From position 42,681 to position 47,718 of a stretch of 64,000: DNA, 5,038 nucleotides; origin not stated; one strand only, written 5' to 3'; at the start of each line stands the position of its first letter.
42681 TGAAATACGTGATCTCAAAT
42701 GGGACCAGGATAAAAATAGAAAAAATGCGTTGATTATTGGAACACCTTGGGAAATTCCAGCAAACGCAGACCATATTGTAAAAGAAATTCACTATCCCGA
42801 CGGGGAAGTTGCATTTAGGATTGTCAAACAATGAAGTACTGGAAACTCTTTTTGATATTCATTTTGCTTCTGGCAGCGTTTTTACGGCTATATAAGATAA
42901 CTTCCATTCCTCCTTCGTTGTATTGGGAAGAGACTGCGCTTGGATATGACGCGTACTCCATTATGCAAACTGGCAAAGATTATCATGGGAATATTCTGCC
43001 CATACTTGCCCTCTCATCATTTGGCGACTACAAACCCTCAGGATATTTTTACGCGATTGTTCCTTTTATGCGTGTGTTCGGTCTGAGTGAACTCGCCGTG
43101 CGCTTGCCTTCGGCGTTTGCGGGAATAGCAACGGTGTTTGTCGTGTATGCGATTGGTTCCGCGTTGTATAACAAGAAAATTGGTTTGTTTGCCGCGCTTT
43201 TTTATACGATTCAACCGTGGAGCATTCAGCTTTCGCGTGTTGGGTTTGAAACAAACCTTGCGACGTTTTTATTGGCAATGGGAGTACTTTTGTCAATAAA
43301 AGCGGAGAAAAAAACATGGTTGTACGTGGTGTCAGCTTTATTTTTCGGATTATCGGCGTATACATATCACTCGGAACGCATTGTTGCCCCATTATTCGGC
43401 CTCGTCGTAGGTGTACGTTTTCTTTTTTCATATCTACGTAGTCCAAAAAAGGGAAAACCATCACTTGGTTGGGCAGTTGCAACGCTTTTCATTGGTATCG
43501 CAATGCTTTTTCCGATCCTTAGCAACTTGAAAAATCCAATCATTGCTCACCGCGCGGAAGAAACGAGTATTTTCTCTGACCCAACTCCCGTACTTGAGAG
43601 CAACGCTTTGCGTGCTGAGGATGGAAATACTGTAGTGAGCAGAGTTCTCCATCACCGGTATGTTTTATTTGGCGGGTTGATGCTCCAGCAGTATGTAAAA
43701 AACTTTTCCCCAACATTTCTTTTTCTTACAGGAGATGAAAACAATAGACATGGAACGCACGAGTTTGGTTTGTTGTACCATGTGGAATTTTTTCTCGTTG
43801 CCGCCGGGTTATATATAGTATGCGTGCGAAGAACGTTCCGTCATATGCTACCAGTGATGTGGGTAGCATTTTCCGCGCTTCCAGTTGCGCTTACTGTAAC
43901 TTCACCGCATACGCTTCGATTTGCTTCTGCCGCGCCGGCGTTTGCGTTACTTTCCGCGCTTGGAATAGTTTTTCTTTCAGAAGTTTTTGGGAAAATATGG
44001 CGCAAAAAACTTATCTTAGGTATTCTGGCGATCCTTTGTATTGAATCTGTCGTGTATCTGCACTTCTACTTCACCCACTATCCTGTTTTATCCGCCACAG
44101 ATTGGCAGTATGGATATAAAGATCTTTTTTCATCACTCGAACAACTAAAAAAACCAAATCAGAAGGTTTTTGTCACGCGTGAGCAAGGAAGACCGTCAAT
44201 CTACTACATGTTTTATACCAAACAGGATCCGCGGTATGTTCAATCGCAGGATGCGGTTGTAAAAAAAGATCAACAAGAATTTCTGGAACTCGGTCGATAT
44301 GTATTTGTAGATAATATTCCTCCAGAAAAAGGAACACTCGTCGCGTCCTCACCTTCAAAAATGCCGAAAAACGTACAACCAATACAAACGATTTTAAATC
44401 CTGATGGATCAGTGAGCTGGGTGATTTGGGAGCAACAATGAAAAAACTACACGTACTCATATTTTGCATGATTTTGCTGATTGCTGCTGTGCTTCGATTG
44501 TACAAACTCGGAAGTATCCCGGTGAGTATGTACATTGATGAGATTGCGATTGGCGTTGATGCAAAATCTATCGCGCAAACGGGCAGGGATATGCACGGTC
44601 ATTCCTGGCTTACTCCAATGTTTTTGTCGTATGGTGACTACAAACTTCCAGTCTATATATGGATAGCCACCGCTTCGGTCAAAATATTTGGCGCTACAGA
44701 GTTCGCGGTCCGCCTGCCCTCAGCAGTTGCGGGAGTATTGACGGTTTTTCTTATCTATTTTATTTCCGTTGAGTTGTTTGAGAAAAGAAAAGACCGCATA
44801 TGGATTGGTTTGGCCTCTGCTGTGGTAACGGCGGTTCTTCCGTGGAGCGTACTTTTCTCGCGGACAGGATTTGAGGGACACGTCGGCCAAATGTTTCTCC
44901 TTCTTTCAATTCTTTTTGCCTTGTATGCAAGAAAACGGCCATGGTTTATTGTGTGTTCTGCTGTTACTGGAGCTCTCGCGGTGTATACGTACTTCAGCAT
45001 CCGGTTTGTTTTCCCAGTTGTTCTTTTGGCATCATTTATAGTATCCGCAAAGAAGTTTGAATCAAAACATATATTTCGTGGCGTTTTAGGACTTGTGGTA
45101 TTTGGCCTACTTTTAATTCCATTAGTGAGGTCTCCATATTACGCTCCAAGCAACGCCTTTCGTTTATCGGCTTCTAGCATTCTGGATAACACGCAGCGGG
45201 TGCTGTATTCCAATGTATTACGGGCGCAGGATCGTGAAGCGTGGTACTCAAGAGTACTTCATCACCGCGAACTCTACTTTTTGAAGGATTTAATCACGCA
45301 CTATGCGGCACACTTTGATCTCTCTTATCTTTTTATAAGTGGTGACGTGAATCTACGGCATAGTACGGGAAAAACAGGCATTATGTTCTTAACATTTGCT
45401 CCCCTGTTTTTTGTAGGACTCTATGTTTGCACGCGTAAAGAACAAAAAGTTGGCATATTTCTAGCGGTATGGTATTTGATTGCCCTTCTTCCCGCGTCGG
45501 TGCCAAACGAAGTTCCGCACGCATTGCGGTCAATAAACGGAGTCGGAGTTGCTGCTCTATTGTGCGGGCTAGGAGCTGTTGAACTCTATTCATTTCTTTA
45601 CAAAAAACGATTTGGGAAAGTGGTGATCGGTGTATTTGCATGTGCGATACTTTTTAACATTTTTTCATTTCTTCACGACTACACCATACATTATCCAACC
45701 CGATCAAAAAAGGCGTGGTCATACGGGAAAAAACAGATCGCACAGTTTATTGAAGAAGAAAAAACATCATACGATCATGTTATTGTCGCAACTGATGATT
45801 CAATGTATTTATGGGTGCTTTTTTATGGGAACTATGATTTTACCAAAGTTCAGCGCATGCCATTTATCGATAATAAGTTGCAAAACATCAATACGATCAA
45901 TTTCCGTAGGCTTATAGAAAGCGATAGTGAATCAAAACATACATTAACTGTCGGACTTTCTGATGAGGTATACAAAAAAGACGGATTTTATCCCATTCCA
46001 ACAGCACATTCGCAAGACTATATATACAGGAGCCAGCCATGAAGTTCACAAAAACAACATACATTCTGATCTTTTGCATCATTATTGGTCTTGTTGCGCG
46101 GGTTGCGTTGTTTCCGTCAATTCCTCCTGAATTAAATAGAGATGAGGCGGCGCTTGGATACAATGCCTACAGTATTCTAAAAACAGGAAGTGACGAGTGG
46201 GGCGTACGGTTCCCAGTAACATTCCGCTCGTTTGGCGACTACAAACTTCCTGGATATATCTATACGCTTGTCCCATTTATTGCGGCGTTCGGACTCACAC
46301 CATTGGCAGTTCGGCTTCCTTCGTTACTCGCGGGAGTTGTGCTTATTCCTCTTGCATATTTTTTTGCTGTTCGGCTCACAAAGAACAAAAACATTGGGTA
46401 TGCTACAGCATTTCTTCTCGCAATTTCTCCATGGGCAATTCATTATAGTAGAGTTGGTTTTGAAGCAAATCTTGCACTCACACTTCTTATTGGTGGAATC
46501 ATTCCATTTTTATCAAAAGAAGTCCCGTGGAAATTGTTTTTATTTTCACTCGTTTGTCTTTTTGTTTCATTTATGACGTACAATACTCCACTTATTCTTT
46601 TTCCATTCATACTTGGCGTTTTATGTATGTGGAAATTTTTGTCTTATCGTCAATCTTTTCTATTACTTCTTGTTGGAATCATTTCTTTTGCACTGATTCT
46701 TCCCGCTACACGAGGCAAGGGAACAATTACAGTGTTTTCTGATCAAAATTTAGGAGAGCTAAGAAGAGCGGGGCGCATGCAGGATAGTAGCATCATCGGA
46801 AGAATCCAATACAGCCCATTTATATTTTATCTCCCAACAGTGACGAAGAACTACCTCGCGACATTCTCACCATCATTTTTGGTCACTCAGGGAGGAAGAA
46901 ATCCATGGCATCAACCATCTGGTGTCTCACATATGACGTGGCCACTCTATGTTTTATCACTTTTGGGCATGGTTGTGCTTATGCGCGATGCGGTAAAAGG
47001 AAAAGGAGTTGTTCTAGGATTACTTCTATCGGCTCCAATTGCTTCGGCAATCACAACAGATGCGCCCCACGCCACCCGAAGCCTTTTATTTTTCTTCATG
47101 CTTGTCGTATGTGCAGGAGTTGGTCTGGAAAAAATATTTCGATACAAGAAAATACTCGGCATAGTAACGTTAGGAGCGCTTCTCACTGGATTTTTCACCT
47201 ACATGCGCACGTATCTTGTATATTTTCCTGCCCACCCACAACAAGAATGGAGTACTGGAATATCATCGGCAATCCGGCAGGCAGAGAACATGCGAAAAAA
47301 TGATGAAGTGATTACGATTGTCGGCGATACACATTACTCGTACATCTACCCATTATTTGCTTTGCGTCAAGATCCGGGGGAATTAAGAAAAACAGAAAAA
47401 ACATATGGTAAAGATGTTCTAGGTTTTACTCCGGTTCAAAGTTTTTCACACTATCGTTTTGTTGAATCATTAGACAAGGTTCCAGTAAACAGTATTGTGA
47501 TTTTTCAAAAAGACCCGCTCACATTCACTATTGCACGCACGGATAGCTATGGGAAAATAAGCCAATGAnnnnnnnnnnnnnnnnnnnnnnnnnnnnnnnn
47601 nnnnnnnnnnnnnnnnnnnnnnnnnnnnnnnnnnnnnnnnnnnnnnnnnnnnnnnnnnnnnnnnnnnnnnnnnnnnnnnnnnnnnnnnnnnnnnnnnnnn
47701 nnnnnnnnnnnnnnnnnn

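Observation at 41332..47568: Tandem array of four diverged PMT_2/ArnT-like GT-C genes, with a fifth paralog at 27765..29462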

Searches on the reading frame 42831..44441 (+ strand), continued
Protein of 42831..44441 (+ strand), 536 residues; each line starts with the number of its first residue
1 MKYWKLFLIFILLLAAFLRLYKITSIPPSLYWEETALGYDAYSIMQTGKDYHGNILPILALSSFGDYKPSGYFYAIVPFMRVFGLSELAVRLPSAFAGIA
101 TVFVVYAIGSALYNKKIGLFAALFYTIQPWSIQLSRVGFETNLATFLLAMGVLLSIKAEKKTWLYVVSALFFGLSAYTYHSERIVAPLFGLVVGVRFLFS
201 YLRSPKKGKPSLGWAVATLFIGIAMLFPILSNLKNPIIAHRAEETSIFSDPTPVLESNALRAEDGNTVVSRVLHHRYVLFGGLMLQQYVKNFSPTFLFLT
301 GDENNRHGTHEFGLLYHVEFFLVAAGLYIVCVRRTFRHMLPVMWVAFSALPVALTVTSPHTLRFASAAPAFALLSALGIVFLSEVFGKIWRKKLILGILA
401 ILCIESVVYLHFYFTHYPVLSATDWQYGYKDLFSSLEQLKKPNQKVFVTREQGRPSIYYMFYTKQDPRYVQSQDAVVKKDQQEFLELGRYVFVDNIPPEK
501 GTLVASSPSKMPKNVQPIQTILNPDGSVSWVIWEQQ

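Call 32: fold_search(model_id=the predicted structure, library=pdb)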
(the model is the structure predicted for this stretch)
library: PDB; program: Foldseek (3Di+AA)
matches with E <= 10: 478; with E <= 0.001: 26
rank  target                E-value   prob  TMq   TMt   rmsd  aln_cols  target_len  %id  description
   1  8b6l_I                1.6e-08  1.00  0.55  0.44  10.5       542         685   14  Subtomogram average of the human Sec61-TRAP-OSTA-translocon (released 2022-12-07)
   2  6ftg_5                1.8e-08  1.00  0.53  0.45  11.5       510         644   14  Subtomogram average of OST-containing ribosome-translocon complexes from canine rough microsomal membranes (released 2018-03-21)
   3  7e9s_A                1.8e-08  1.00  0.46  0.30  14.9       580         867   14  Archaeal oligosaccharyltransferase AglB from Archaeoglobus fulgidus in complex with an inhibitory peptide and a dolich (released 2021-09-08)
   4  8age_A                2.5e-08  1.00  0.51  0.44  10.2       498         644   13  Structure of yeast oligosaccharylransferase complex with acceptor peptide bound (released 2022-12-07)
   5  9n9j_I                5.5e-08  1.00  0.50  0.39  14.2       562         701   13  Structure of a GRP94 folding intermediate engaged with a CCDC134- and FKBP11-bound secretory translocon (released 2025-11-19)
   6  6s7t_A                5.7e-08  1.00  0.55  0.43  10.9       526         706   13  Cryo-EM structure of human oligosaccharyltransferase complex OST-B (released 2019-12-18)
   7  7oci_F                5.7e-08  1.00  0.53  0.45  10.5       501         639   12  Cryo-EM structure of yeast Ost6p containing oligosaccharyltransferase complex (released 2022-02-16)
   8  5gmy_A                7.8e-08  1.00  0.45  0.30  14.3       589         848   15  Crystal structure of the Archaeoglobus fulgidus oligosaccharyltransferase (O29867_ARCFU) tethered with an acceptor pep (released 2017-02-01)
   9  8agc_A                1.8e-07  1.00  0.49  0.40  12.8       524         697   12  Structure of yeast oligosaccharylransferase complex with lipid-linked oligosaccharide and non-acceptor peptide bound (released 2022-12-07)
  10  6ezn_F                2.0e-07  1.00  0.52  0.44  10.6       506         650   13  Cryo-EM structure of the yeast oligosaccharyltransferase (OST) complex (released 2018-01-17)
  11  6s7o_A                2.2e-07  1.00  0.51  0.43  10.9       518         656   14  Cryo-EM structure of human oligosaccharyltransferase complex OST-A (released 2019-12-18)
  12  5f15                  2.3e-07  1.00  0.54  0.53  11.2       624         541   12  Crystal Structure of ArnT from Cupriavidus metallidurans bound to Undecaprenyl phosphate (released 2016-02-17)
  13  8pn9_A                2.6e-07  1.00  0.51  0.42  12.9       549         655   14  Structure of human oligosaccharyltransferase OST-A complex bound to NGI-1 (released 2024-05-08)
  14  3waj                  3.0e-07  1.00  0.43  0.30  14.0       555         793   12  Crystal structure of the Archaeoglobus fulgidus oligosaccharyltransferase (O29867_ARCFU) complex with Zn and sulfate (released 2013-10-30)
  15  8agb_A                4.1e-07  1.00  0.50  0.43  10.8       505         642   12  Structure of yeast oligosaccharylransferase complex with lipid-linked oligosaccharide bound (released 2022-12-07)
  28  7bvf_B                6.2e-03  1.00  0.39  0.22   9.3       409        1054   14  Cryo-EM structure of Mycobacterium tuberculosis arabinosyltransferase EmbA-EmbB-AcpM2 in complex with ethambutol (released 2020-04-29)
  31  7bvf_A                9.6e-03  1.00  0.39  0.21  10.1       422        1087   12  Cryo-EM structure of Mycobacterium tuberculosis arabinosyltransferase EmbA-EmbB-AcpM2 in complex with ethambutol (released 2020-04-29)
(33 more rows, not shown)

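Call 55: search_protein_families(library=pfam, proteins=[P0120, window:42831-44441:+], max_evalue=10)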
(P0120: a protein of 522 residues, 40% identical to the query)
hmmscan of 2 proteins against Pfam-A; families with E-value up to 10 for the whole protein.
P0120 (522 aa): 3 families
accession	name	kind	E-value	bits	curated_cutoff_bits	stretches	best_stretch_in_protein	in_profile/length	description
PF13231.12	PMT_2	-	3.4e-12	47.3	26.1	1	70-225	2-158/160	Dolichyl-phosphate-mannose-protein mannosyltransferase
PF02516.20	STT3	-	5.2e-07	29.9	24.5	1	74-245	81-260/405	Oligosaccharyl transferase STT3, N-terminal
PF02366.24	PMT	-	8.6e-06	25.9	22.7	1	13-229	3-235/245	Dolichyl-phosphate-mannose-protein mannosyltransferase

window:42831-44441:+ (536 aa): 3 families
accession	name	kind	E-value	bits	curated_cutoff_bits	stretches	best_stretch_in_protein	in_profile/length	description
PF13231.12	PMT_2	-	2.4e-11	44.5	26.1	1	68-220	2-153/160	Dolichyl-phosphate-mannose-protein mannosyltransferase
PF09852.15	DUF2079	-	6e-05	22.8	28.2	1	73-233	50-202/459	Predicted membrane protein (DUF2079)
PF13120.11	DUF3974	-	0.89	10.1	25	1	394-461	9-70/126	Domain of unknown function (DUF3974)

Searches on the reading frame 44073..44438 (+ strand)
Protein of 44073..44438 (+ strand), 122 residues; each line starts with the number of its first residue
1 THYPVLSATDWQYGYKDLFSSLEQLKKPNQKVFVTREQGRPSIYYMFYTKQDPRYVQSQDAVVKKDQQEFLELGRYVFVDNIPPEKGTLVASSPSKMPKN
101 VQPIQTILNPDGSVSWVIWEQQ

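Call 73: search_solved_structures(query=A5, max_evalue=10, show_alignments=2)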
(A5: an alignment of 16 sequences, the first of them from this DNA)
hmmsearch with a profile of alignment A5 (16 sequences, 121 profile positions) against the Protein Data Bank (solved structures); distinct sequences matched with E-value up to 10: 0.

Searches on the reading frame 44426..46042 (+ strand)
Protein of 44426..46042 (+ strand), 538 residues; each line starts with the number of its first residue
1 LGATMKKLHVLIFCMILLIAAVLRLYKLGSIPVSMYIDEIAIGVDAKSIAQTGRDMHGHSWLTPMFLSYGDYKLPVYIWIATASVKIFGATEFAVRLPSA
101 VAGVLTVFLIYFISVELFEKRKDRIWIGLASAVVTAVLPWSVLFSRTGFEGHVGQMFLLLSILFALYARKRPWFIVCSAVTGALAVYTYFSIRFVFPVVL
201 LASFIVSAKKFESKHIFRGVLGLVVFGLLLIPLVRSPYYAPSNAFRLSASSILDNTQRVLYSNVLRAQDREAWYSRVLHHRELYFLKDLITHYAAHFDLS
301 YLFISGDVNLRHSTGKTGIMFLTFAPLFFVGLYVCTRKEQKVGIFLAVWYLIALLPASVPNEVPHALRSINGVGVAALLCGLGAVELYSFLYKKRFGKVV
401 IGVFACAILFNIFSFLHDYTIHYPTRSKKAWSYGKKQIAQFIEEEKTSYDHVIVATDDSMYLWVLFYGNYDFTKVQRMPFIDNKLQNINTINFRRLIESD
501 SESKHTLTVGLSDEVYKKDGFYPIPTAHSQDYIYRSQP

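Call 4: search_protein_families(library=pfam, proteins=[window:44426-46042:+], max_evalue=0.01)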
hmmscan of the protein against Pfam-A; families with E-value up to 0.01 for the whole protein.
window:44426-46042:+ (538 aa): 2 families
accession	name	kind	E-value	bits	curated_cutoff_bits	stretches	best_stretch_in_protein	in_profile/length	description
PF13231.12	PMT_2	-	1.5e-13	51.7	26.1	1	75-226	4-154/160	Dolichyl-phosphate-mannose-protein mannosyltransferase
PF02366.24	PMT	-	1.7e-05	24.9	22.7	1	15-233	2-230/245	Dolichyl-phosphate-mannose-protein mannosyltransferase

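Call 9: search_protein_families(library=ncbifam, proteins=[window:44438-46042:+], max_evalue=0.01)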
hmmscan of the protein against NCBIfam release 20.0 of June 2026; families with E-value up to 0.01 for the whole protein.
window:44438-46042:+ (534 aa): 3 families
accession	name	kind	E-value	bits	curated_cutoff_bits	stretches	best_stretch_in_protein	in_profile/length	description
NF009784.2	PRK13279.1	equivalog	4.6e-08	32.1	567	1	45-228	35-221/539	lipid IV(A) 4-amino-4-deoxy-L-arabinosyltransferase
TIGR04154.1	archaeo_STT3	subfamily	8.2e-05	21.1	450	1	75-162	82-167/831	oligosaccharyl transferase, archaeosortase A system-associated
TIGR03663.1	TIGR03663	subfamily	0.00018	20.7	126.25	1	8-208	3-186/435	flippase activity-associated protein Agl23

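Call 55: search_protein_families(library=pfam, proteins=[window:44438-46042:+], max_evalue=10)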
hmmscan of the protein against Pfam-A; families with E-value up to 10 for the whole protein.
window:44438-46042:+ (534 aa): 5 families
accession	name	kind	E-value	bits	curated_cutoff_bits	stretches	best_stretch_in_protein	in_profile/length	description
PF13231.12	PMT_2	-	1.5e-13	51.7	26.1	1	71-222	4-154/160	Dolichyl-phosphate-mannose-protein mannosyltransferase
PF02366.24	PMT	-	1.6e-05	25.1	22.7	1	11-229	2-230/245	Dolichyl-phosphate-mannose-protein mannosyltransferase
PF15971.10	Mannosyl_trans4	-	0.025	14.9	33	1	68-225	11-160/163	DolP-mannose mannosyltransferase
PF19529.4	DUF6057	-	0.08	12.2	29.8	2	100-243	78-217/569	Family of unknown function (DUF6057)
PF07297.17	DPM2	-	0.085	13.6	27.3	1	83-118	39-74/75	Dolichol phosphate-mannose biosynthesis regulatory protein (DPM2)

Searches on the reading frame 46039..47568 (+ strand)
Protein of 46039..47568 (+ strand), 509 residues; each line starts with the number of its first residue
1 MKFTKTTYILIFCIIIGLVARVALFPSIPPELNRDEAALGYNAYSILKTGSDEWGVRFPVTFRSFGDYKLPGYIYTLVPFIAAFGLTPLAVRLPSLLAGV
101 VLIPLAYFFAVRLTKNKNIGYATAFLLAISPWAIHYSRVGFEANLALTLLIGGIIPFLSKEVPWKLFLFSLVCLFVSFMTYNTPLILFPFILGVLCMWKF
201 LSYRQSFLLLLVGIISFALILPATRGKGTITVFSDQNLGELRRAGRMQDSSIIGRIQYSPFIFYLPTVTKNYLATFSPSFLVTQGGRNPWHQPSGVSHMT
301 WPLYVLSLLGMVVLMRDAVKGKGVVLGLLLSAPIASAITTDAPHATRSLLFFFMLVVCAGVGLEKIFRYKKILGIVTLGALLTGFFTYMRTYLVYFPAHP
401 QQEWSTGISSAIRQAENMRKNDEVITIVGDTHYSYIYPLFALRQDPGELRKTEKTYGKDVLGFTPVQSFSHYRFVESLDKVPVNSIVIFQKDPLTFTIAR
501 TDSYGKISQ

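Call 4: search_protein_families(library=pfam, proteins=[window:46039-47568:+], max_evalue=0.01)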
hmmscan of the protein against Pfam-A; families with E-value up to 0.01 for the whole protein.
window:46039-47568:+ (509 aa): 1 family
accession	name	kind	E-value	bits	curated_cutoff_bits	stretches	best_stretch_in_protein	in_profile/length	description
PF02366.24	PMT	-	1.9e-05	24.8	22.7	1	65-138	59-132/245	Dolichyl-phosphate-mannose-protein mannosyltransferase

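Call 9: search_protein_families(library=ncbifam, proteins=[window:46039-47568:+], max_evalue=0.01)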
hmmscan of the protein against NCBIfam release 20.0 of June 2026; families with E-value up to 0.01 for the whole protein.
window:46039-47568:+ (509 aa): 1 family
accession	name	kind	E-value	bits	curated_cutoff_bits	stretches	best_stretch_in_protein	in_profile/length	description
TIGR03663.1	TIGR03663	subfamily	6.6e-05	22.1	126.25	1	11-191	5-174/435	flippase activity-associated protein Agl23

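Call 55: search_protein_families(library=pfam, proteins=[window:46039-47568:+], max_evalue=10)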
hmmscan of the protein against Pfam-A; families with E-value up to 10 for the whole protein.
window:46039-47568:+ (509 aa): 2 families
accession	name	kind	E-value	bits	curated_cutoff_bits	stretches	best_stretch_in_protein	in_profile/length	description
PF02366.24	PMT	-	1.9e-05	24.8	22.7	1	65-138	59-132/245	Dolichyl-phosphate-mannose-protein mannosyltransferase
PF03779.20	SPW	-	8.6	7.3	31.5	2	72-154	10-86/93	SPW repeat domain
